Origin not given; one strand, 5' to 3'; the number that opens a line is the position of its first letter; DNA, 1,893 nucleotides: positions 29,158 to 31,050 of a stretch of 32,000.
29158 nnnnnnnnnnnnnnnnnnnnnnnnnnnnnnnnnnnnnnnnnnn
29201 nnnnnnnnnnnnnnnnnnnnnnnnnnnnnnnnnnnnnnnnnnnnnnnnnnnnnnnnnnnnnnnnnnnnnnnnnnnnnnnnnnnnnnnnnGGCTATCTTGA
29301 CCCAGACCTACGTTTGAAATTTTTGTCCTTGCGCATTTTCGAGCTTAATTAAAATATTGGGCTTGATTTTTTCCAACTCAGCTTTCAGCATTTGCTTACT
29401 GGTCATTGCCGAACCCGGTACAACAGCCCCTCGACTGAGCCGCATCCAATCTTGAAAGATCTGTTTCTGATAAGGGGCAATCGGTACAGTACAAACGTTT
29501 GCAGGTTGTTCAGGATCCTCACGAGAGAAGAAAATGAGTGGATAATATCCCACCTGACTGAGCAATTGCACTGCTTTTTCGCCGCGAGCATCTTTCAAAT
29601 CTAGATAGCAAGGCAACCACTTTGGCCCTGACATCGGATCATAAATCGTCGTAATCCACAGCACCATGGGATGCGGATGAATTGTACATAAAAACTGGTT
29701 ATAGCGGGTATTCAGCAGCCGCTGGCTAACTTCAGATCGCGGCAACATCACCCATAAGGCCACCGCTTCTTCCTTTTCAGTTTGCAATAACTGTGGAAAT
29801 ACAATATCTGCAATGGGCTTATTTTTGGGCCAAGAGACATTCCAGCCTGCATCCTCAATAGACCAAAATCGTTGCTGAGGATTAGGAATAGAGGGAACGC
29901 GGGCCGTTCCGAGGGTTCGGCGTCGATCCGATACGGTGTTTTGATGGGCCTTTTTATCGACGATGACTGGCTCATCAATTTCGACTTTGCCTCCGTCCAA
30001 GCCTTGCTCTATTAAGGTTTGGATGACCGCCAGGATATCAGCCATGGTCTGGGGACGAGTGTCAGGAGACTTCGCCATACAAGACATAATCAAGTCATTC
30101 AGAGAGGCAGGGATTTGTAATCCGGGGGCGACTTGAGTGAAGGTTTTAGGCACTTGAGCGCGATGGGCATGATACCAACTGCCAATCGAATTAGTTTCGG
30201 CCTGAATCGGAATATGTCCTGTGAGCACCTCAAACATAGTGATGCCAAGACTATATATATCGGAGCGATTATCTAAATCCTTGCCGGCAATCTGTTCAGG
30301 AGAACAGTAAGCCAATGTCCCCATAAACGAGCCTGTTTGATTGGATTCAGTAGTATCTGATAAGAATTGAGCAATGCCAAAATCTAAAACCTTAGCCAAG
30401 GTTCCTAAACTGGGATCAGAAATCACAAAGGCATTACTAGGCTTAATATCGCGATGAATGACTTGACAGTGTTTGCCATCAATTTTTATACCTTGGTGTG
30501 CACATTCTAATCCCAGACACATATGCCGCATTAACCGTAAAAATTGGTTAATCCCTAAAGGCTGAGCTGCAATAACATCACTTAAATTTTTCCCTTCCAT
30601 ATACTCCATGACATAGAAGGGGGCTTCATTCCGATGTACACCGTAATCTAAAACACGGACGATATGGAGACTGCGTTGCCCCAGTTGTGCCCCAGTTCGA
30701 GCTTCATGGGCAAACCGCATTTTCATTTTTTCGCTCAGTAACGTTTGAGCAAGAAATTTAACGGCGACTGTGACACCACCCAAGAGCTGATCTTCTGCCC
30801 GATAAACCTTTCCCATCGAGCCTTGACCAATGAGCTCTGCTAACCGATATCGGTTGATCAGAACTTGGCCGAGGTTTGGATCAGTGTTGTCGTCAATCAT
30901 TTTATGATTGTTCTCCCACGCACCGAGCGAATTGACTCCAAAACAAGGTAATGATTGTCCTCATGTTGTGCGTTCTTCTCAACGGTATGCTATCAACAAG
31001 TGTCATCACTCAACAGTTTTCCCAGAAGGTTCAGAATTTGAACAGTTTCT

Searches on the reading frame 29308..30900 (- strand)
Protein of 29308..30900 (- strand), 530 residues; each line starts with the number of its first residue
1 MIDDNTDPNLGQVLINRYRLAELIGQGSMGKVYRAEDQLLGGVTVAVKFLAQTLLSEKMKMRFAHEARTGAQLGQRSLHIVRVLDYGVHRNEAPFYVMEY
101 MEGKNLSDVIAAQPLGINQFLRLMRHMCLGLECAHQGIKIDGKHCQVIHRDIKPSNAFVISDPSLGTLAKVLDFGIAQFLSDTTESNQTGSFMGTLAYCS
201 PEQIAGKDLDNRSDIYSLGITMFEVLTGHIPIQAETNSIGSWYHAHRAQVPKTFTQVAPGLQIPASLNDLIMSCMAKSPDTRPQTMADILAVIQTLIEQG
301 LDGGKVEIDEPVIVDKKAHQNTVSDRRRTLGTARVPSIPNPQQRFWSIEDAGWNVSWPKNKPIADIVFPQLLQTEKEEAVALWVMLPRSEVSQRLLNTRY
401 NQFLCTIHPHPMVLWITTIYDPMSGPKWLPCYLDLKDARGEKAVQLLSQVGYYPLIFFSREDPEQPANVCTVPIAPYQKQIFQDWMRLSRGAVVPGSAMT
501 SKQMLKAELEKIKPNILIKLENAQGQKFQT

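Call 38: search_protein_families(library=pfam, proteins=[window:29308-30900:-], max_evalue=0.0001)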
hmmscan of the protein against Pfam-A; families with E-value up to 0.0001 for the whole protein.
window:29308-30900:- (530 aa): 3 families
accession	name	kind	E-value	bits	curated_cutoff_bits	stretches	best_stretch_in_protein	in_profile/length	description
PF00069.31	Pkinase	-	5.5e-40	137.9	31.7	1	18-285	1-254/263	Protein kinase domain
PF07714.23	PK_Tyr_Ser-Thr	-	1.1e-29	104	23.1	1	20-284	3-250/258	Protein tyrosine and serine/threonine kinase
PF03109.22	ABC1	-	1.5e-05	24.8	22.9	0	96-189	145-226/244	ABC1 atypical kinase-like domain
